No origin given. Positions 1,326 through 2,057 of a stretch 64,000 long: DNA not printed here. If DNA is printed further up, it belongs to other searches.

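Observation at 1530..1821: Unclassified x-[IV]-[IV]-W-G-D hexapeptide tandem-repeat domain at the C-terminus of S8 peptidases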

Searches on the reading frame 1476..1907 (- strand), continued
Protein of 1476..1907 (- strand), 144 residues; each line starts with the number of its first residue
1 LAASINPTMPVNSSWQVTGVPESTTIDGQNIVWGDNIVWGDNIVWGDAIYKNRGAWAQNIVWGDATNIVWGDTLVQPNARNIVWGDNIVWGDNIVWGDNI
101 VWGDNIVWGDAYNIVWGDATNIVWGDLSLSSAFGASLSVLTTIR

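Call 60: search_protein_families(library=pfam, alignment_id=A3, max_evalue=0.001)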
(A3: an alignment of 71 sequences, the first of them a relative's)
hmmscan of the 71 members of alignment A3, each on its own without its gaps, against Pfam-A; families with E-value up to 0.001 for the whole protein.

A. member 1, P0241 (664 aa): 1 family
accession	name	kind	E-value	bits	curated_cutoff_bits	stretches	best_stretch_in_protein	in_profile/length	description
PF00082.27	Peptidase_S8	-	1.2e-45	156.4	21.8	1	147-437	1-274/288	Subtilase family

B. families by the number of members that match (of 71 scanned): 8 families
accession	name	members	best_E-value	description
PF00082.27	Peptidase_S8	65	5.8e-52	Subtilase family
PF21300.2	LbR_Ice_bind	4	7.3e-08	Grass antifreeze beta roll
PF13385.13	Laminin_G_3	1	2.2e-18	Concanavalin A-like lectin/glucanases superfamily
PF13302.13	Acetyltransf_3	1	8.9e-14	Acetyltransferase (GNAT) domain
PF00353.25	HemolysinCabind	1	3.3e-13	RTX calcium-binding nonapeptide repeat (4 copies)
PF13884.11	Peptidase_S74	1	6e-12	Chaperone of endosialidase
PF24517.2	CBM96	1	7.4e-09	Carbohydrate-binding module family 96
PF00989.32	PAS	1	6.6e-08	PAS fold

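Call 62: search_protein_families(library=pfam, proteins=[P0331, P0350, P0337, P0246, P0258, P0287, P0260, P0261, P0303], max_evalue=1)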
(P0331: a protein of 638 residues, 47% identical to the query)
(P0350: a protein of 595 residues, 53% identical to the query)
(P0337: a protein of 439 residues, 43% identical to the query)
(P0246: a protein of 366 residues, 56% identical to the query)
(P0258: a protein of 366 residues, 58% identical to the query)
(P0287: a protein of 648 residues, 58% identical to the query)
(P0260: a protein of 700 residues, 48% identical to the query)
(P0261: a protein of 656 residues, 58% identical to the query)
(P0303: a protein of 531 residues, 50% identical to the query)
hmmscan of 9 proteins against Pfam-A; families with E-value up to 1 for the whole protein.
P0331 (638 aa): 3 families
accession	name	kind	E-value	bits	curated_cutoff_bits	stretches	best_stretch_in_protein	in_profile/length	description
PF00082.27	Peptidase_S8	-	1.6e-44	152.8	21.8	1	136-421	1-284/288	Subtilase family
PF10106.14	DUF2345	-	0.03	14.6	30.7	1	518-557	12-51/151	Uncharacterized protein conserved in bacteria (DUF2345)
PF06213.17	CobT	-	0.31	11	26.1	1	34-100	13-77/276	Cobalamin biosynthesis protein CobT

P0350 (595 aa): 2 families
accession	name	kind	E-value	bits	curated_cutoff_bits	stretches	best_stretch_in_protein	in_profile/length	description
PF00082.27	Peptidase_S8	-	4.3e-47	161.2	21.8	1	151-428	1-276/288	Subtilase family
PF21300.2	LbR_Ice_bind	-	7.3e-08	32.8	30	1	482-581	3-93/97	Grass antifreeze beta roll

P0337 (439 aa): 2 families
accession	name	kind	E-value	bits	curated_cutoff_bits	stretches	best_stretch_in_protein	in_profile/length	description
PF00082.27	Peptidase_S8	-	2.4e-28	99.7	21.8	1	4-203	99-276/288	Subtilase family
PF21300.2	LbR_Ice_bind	-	0.0077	16.7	30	0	255-290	8-50/97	Grass antifreeze beta roll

P0246 (366 aa): 4 families
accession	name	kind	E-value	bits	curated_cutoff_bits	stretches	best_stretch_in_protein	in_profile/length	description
PF13302.13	Acetyltransf_3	-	8.9e-14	52.8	25.4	1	234-336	36-137/138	Acetyltransferase (GNAT) domain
PF21300.2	LbR_Ice_bind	-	0.00046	20.7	30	2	79-143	11-76/97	Grass antifreeze beta roll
PF00583.31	Acetyltransf_1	-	0.0068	17.1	20.7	1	248-335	31-115/116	Acetyltransferase (GNAT) family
PF09466.15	Yqai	-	0.036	14.8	20.2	0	75-95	29-49/66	Hypothetical protein Yqai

P0258 (366 aa): 2 families
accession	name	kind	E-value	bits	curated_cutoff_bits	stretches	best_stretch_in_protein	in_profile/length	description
PF00082.27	Peptidase_S8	-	3.9e-21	76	21.8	1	6-142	164-288/288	Subtilase family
PF21300.2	LbR_Ice_bind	-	0.00018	22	30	1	213-299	6-90/97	Grass antifreeze beta roll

P0287 (648 aa): 3 families
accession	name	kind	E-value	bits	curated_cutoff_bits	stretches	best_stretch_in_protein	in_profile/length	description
PF00082.27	Peptidase_S8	-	6.3e-49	167.3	21.8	1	159-440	4-273/288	Subtilase family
PF01902.24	Diphthami_syn_2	-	0.083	12.8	23.2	1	50-102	61-113/219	Diphthamide synthase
PF17124.11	ThiJ_like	-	0.12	12.7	30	1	375-451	97-178/186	ThiJ/PfpI family-like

P0260 (700 aa): 1 family
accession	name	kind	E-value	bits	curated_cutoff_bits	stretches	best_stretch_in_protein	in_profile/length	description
PF00082.27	Peptidase_S8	-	1.8e-41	142.8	21.8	1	167-473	3-273/288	Subtilase family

P0261 (656 aa): 2 families
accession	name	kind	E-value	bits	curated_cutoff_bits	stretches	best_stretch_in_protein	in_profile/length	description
PF00082.27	Peptidase_S8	-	1.8e-42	146.1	21.8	1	157-422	1-260/288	Subtilase family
PF24161.1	CCDC39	-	0.0021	16.6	27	1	52-165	727-837/925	Coiled-coil domain-containing protein 39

P0303 (531 aa): 3 families
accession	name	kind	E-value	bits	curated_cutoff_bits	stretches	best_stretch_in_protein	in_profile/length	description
PF00082.27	Peptidase_S8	-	3.4e-30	105.8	21.8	1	3-212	89-283/288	Subtilase family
PF00353.25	HemolysinCabind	-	3.3e-13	49.8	23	4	377-409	1-33/36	RTX calcium-binding nonapeptide repeat (4 copies)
PF16177.11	ACAS_N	-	0.12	12.6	27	0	323-350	16-43/55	Acetyl-coenzyme A synthetase N-terminus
